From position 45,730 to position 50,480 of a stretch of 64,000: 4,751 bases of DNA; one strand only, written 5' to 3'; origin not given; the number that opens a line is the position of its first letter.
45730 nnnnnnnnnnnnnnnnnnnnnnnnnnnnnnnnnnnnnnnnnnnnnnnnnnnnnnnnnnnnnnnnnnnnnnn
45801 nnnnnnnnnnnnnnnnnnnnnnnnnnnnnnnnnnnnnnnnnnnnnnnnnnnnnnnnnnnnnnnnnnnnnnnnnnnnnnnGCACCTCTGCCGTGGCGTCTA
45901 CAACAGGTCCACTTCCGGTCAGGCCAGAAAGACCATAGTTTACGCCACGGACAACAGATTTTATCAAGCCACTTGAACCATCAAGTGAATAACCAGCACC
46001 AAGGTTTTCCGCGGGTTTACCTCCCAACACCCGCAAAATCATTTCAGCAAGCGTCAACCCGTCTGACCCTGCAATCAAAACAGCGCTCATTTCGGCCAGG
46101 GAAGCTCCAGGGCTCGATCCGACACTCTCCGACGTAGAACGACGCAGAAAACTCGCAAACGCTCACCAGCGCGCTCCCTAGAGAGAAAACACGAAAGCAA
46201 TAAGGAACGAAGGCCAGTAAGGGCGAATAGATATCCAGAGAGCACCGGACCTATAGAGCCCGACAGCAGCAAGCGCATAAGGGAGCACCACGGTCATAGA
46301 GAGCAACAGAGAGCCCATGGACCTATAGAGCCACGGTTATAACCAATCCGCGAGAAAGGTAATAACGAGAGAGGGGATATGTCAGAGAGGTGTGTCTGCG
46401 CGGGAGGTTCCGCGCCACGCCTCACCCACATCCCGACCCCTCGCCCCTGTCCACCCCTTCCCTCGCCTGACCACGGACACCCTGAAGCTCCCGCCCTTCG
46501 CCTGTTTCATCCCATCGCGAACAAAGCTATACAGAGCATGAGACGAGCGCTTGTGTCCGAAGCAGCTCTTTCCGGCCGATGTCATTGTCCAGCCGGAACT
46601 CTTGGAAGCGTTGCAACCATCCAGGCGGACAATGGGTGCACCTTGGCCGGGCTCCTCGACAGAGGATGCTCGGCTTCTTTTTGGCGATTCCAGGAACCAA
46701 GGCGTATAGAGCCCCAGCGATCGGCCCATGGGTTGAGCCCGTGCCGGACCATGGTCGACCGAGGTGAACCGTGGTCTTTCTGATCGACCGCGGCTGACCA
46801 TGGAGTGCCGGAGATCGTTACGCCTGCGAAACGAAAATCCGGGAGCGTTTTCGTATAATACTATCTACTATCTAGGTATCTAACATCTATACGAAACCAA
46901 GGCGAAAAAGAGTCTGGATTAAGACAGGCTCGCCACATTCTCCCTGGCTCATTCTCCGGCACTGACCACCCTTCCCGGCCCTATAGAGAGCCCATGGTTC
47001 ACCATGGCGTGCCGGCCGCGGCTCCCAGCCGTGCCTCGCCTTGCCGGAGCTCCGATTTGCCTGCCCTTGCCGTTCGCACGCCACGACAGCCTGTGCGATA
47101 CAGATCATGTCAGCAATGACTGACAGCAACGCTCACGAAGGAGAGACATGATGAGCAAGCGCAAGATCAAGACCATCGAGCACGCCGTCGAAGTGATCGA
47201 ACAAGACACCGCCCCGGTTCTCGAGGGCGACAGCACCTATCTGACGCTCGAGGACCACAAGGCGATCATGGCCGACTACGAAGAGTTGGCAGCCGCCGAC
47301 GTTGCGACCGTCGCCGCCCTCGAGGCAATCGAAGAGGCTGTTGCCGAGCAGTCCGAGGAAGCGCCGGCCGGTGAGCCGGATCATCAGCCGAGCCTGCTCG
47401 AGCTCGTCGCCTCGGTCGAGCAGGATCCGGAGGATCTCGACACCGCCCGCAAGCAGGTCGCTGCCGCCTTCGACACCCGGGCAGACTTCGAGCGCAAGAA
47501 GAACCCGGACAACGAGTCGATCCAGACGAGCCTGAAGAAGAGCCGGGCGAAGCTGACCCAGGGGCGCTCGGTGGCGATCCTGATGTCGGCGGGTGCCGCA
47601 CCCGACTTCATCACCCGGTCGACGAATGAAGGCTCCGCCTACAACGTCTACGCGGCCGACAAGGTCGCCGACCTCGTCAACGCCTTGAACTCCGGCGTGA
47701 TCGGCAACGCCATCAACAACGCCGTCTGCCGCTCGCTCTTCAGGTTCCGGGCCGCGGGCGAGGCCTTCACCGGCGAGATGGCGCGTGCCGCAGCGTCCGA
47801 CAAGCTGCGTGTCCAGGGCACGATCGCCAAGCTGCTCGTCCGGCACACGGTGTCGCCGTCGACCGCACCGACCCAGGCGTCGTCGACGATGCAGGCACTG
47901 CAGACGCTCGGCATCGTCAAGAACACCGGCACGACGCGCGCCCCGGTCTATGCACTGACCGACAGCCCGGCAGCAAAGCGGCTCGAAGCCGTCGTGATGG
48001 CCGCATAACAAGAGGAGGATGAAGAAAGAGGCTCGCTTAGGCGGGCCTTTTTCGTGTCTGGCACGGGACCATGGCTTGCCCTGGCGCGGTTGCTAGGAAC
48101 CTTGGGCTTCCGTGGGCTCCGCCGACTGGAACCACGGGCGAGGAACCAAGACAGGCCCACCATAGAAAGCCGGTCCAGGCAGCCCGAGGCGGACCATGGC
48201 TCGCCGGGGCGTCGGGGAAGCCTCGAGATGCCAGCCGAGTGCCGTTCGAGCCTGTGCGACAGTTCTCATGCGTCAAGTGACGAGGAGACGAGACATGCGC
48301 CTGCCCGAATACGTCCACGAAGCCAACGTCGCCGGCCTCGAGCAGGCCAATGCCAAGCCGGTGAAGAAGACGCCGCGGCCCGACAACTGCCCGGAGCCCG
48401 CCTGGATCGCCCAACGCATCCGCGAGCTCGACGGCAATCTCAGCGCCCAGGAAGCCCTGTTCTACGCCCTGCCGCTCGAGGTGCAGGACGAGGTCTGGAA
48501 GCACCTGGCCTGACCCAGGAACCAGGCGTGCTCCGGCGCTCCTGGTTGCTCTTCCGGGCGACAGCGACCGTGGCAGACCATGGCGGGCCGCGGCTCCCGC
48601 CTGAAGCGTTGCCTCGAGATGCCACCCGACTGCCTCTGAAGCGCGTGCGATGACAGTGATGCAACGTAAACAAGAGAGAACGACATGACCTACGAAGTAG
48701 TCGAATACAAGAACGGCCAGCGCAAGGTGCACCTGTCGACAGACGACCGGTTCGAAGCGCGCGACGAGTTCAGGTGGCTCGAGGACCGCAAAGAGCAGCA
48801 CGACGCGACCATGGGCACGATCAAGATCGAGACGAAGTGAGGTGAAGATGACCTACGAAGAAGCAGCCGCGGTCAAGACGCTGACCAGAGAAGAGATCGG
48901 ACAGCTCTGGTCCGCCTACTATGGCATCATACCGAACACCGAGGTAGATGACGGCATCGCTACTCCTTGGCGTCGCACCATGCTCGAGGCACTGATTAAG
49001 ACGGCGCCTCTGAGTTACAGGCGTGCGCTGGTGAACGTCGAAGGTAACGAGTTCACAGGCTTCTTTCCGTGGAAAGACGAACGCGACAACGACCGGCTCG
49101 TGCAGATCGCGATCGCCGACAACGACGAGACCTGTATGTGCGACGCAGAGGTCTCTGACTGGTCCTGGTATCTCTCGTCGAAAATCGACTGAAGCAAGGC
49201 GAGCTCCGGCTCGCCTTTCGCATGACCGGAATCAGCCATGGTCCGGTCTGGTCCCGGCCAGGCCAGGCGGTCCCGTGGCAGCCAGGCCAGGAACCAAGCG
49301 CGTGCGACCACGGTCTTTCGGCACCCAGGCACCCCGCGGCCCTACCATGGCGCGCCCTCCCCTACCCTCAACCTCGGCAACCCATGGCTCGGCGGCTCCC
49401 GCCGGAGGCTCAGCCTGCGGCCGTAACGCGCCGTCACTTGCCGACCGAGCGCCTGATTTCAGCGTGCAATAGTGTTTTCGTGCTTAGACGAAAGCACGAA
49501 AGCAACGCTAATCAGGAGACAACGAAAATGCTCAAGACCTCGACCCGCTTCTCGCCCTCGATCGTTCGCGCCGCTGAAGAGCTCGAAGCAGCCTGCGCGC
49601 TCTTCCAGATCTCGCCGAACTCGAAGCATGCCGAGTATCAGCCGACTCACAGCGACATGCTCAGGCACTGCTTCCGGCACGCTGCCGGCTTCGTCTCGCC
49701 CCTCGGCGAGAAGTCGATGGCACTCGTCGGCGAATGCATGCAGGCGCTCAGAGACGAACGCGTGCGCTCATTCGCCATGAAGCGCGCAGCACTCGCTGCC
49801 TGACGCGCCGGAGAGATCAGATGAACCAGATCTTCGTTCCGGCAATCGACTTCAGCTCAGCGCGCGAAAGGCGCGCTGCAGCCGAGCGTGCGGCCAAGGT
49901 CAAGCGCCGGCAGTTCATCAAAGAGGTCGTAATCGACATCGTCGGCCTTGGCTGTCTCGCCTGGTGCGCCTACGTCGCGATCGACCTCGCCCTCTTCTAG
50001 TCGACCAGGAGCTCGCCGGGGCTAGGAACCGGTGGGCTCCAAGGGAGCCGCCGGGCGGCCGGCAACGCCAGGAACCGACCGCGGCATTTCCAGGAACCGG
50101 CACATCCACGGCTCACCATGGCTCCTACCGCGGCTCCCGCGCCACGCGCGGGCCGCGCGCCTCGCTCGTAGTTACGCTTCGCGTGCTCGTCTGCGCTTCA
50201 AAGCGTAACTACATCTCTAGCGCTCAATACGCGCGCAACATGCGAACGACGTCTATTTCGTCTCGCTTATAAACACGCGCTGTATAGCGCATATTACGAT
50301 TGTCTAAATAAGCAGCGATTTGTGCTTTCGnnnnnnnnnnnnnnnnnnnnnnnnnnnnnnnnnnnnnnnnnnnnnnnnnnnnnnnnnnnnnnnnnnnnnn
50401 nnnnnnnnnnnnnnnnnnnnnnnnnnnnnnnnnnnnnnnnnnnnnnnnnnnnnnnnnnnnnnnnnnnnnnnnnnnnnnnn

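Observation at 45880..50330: Unusually long GC-rich intergenic regions packed with short recurrent motifs: candidate structured ncRNAs or protein-binding arrays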

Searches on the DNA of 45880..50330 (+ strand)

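Call 4: search_dna_similar(query=window:45880-50330:+, collection=phages, mode=near)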
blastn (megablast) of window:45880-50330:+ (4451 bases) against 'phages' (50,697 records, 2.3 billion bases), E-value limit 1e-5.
No match.

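Call 12: search_dna_similar(query=window:45880-50330:+, collection=phages, mode=distant)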
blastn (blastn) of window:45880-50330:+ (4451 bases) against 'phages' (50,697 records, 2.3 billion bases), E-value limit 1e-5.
Records with a match: 8; places in all: 8; records where one place covers at least 80% of the query: 0.
Best place of each record, by identity: 60-80% 8.
By first word of the organism name: Rhizobium 8.
By host as written in the record: Rhizobium etli CFN42 2; Rhizobium phaseoli N1_15 1; Rhizobium phaseoli N2_6 1; Rhizobium leguminosarum VF39SM 1; - 1; R. phaseoli sv. phaseoli INC 2-5 1; Rhizobium phaseoli N1_10 1.
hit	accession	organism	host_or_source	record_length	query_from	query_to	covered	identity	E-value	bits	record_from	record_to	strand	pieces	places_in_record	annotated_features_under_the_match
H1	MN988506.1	Rhizobium phage RHph_N1_15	Rhizobium phaseoli N1_15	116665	1760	2062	7%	67.6%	3e-9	73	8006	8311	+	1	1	hypothetical protein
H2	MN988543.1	Rhizobium phage RHph_N2_6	Rhizobium phaseoli N2_6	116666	1760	2062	7%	67.6%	3e-9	73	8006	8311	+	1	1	hypothetical protein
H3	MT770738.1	Rhizobium phage B1VFA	Rhizobium leguminosarum VF39SM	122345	1827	2093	6%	70.3%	2e-18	103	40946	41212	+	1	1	hypothetical protein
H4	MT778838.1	Rhizobium phage V1VFA-S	-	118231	1827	2092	6%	70.3%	5e-19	104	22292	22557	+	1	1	hypothetical protein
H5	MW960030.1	Rhizobium phage RHph_X66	R. phaseoli sv. phaseoli INC 2-5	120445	1827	2092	6%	69.9%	2e-17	100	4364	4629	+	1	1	hypothetical protein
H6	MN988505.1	Rhizobium phage RHph_N1_10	Rhizobium phaseoli N1_10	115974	1887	2062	4%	72.2%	5e-12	81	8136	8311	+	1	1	hypothetical protein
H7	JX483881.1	Rhizobium phage RHEph10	Rhizobium etli CFN42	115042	1871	2044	4%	70.6%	3e-9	73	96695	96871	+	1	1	hypothetical protein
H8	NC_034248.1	Rhizobium phage RHEph10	Rhizobium etli CFN42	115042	1871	2044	4%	70.6%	3e-9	73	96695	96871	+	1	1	hypothetical protein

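Call 14: get_annotated_region(hit=H8, flank=7000)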
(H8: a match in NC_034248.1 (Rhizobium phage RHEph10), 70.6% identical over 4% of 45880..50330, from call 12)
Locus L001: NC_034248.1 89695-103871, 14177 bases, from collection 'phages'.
description: Rhizobium phage RHEph10, complete genome.
organism: Rhizobium phage RHEph10 (NCBI taxid 1220717)
taxonomy: Viruses; Duplodnaviria; Heunggongvirae; Uroviricota; Caudoviricetes
host: Rhizobium etli CFN42; source: -; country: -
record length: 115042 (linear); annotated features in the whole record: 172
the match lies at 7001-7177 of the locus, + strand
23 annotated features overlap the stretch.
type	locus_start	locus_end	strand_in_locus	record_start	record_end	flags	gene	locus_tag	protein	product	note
CDS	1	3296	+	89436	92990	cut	-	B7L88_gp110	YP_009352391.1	hypothetical protein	-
CDS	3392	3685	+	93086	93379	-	-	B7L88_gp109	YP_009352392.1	hypothetical protein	-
CDS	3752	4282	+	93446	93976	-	-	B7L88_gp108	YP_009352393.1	hypothetical protein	-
CDS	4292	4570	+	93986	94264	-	-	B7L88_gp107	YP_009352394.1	hypothetical protein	-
CDS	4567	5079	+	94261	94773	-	-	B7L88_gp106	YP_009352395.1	hypothetical protein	-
CDS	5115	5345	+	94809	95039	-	-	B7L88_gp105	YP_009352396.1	hypothetical protein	-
CDS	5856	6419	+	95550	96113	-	-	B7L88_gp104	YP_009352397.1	hypothetical protein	-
CDS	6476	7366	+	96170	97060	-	-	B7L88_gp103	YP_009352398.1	hypothetical protein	POG0889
CDS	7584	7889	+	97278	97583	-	-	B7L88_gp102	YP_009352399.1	hypothetical protein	-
CDS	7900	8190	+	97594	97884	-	-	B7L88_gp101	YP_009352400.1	hypothetical protein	-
CDS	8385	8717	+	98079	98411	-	-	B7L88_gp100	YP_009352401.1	hypothetical protein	-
CDS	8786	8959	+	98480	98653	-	-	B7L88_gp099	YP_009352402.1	hypothetical protein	-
CDS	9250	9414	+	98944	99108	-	-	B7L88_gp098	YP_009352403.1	hypothetical protein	-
CDS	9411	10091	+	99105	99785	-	-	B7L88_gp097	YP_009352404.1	hypothetical protein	-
CDS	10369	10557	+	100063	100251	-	-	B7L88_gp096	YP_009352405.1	hypothetical protein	-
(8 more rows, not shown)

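Call 15: get_annotated_region(hit=H1, flank=7000)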
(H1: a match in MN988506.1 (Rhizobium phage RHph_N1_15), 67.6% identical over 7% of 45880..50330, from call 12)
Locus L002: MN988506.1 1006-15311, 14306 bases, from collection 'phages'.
description: Rhizobium phage RHph_N1_15, complete genome.
organism: Rhizobium phage RHph_N1_15 (NCBI taxid 2509741)
taxonomy: Viruses; Duplodnaviria; Heunggongvirae; Uroviricota; Caudoviricetes
host: Rhizobium phaseoli N1_15; source: agricultural lands; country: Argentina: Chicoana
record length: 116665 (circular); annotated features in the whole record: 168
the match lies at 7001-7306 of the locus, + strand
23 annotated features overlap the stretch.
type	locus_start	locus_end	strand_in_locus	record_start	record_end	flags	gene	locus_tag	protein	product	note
CDS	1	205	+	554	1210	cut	-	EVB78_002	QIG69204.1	hypothetical protein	-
CDS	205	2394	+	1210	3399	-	-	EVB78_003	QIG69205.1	hypothetical protein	-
CDS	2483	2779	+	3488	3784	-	-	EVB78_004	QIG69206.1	hypothetical protein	-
CDS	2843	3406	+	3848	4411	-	-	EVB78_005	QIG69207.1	hypothetical protein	-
CDS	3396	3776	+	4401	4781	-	-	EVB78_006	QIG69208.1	hypothetical protein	-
CDS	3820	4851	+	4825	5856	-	-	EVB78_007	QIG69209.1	ATP-dependent DNA ligase protein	GO_function: GO:0003910 - DNA ligase (ATP) activity; GO_function: GO:0005524 - ATP binding; GO_process: GO:0006281 - ...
CDS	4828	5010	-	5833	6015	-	-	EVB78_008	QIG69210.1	hypothetical protein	-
CDS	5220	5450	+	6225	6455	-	-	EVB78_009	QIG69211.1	hypothetical protein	-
CDS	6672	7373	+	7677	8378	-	-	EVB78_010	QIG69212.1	hypothetical protein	-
CDS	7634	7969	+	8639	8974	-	-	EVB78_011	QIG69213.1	hypothetical protein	-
CDS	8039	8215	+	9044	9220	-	-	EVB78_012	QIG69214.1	hypothetical protein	-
CDS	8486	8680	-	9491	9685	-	-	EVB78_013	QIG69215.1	hypothetical protein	-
CDS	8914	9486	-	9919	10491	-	-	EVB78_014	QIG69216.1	hypothetical protein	-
CDS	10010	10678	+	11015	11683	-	-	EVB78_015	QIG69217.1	hypothetical protein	-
CDS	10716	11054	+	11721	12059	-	-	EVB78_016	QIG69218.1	hypothetical protein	-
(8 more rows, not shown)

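Call 36: search_dna_similar(query=window:45880-50330:+, collection=plasmids, mode=near)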
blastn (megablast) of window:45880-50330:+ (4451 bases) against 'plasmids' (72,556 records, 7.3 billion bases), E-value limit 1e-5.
No match.

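Call 80: get_annotated_region(hit=H3, flank=8000)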
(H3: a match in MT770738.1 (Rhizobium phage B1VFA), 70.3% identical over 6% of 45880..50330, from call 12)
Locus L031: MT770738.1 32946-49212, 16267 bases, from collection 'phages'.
description: Rhizobium phage B1VFA, complete genome.
organism: Rhizobium phage B1VFA (NCBI taxid 2759201)
taxonomy: Viruses; Duplodnaviria; Heunggongvirae; Uroviricota; Caudoviricetes
host: Rhizobium leguminosarum VF39SM; source: -; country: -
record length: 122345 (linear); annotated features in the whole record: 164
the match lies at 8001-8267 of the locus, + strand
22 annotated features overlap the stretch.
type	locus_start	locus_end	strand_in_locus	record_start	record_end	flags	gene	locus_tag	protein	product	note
CDS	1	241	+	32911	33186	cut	-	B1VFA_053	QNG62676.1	hypothetical protein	-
CDS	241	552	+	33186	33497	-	-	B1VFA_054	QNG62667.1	hypothetical protein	-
CDS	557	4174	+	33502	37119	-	-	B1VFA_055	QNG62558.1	hypothetical protein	-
CDS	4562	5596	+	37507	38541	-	-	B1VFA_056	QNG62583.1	ATP-dependent DNA ligase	ATP-dependent DNA ligase clustered with Ku protein, LigD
CDS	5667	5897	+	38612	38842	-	-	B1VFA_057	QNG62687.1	hypothetical protein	-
CDS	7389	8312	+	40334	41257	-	-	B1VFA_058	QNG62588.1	hypothetical protein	-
CDS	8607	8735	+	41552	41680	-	-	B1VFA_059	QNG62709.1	hypothetical protein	-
CDS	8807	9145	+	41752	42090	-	-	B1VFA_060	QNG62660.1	hypothetical protein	-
CDS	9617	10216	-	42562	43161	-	-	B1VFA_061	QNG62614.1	hypothetical protein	-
CDS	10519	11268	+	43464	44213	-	-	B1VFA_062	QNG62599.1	hypothetical protein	-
tRNA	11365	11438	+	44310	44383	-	-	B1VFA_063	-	tRNA-Met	tRNA-Met-CAT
tRNA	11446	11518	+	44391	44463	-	-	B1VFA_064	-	tRNA-Asn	tRNA-Asn-GTT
tRNA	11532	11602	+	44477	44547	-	-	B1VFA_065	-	tRNA-OTHER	tRNA-Pseudo-CCA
CDS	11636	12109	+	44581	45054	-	-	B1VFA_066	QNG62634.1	hypothetical protein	-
CDS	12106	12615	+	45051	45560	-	-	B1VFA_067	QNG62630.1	hypothetical protein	-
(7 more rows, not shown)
